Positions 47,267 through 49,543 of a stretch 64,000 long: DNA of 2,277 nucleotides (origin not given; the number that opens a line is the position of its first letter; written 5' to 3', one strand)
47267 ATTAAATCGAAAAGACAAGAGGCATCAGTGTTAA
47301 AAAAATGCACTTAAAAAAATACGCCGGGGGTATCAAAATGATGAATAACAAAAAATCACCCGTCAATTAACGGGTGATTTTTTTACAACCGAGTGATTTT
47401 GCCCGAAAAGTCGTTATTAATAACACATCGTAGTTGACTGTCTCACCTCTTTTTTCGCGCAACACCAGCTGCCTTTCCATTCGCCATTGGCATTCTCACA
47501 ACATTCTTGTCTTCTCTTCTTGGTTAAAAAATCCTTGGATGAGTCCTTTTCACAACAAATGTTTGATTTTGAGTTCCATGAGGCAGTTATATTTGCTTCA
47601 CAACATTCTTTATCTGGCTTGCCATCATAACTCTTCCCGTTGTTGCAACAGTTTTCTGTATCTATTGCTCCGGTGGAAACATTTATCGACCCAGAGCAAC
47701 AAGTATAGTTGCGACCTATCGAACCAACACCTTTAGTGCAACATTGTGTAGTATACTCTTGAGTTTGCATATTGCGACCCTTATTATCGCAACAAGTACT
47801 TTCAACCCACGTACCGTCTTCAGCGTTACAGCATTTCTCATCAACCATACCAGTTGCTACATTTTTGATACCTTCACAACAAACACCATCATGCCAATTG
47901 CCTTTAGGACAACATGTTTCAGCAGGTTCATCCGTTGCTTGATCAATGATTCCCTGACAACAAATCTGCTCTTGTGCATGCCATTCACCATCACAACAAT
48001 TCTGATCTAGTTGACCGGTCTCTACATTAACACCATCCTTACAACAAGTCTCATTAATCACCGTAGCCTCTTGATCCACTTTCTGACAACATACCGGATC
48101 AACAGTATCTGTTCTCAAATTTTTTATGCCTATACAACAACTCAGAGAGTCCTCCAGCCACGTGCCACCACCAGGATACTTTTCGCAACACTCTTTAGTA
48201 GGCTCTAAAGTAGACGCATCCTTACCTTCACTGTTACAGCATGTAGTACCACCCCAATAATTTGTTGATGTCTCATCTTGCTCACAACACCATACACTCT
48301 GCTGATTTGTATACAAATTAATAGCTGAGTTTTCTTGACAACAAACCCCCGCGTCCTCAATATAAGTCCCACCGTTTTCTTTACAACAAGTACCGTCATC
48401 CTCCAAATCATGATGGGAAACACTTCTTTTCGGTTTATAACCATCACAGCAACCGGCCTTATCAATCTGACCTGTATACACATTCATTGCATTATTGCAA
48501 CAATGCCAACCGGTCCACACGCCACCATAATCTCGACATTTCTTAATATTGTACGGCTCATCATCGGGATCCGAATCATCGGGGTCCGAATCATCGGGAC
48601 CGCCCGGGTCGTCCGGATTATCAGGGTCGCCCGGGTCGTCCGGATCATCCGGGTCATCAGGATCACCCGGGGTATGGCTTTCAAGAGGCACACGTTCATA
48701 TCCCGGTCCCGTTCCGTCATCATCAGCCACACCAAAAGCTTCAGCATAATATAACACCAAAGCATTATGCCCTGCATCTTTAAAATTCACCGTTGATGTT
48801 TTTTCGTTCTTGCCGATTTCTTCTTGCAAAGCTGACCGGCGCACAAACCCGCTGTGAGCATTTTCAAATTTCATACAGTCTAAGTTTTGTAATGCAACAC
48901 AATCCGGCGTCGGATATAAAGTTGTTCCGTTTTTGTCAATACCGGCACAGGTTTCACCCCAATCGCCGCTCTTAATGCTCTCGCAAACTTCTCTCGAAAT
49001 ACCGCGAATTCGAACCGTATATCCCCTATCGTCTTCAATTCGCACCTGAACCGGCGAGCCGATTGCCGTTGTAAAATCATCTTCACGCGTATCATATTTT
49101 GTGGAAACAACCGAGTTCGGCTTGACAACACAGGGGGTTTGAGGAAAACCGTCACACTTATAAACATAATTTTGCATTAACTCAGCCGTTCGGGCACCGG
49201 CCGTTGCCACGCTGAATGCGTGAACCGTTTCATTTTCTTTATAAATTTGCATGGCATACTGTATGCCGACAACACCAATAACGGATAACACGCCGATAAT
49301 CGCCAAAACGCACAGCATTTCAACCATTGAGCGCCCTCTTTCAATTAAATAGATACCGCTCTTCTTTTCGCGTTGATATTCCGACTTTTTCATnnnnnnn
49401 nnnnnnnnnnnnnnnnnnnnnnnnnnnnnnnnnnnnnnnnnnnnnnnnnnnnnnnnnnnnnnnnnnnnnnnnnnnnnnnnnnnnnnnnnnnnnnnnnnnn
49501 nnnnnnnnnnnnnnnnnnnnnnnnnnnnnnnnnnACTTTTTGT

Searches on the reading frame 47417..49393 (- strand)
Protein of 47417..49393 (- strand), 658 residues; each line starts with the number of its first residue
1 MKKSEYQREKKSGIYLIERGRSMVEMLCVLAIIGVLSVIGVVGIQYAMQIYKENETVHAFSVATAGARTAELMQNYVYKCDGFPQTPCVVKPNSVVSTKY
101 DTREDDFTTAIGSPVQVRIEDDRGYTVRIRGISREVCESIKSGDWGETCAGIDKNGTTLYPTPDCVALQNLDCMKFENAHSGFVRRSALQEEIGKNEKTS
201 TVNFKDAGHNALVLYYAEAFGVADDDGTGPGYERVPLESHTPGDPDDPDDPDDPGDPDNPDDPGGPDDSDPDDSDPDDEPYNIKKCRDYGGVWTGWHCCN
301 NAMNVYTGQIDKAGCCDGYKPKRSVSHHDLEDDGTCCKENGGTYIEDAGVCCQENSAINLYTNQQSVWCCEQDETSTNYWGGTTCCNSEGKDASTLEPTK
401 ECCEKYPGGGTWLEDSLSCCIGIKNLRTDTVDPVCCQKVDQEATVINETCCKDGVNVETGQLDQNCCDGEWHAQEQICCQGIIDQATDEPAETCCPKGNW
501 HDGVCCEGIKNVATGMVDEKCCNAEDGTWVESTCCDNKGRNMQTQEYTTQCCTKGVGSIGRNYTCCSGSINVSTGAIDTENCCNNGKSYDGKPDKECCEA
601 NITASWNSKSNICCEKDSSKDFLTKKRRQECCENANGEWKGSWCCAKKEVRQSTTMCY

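Call 14: search_protein_families(library=pfam, proteins=[window:47417-49393:-], max_evalue=0.1)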
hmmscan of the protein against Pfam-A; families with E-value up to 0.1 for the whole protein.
window:47417-49393:- (658 aa): 2 families
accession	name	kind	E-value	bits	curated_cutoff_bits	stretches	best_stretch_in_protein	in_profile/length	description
PF24748.1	Galaxin_repeat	-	1e-13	51.8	28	4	435-568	3-131/131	Galaxin-like repeats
PF07963.17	N_methyl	-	0.046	13.8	21.2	1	22-39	8-25/27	Prokaryotic N-terminal methylation motif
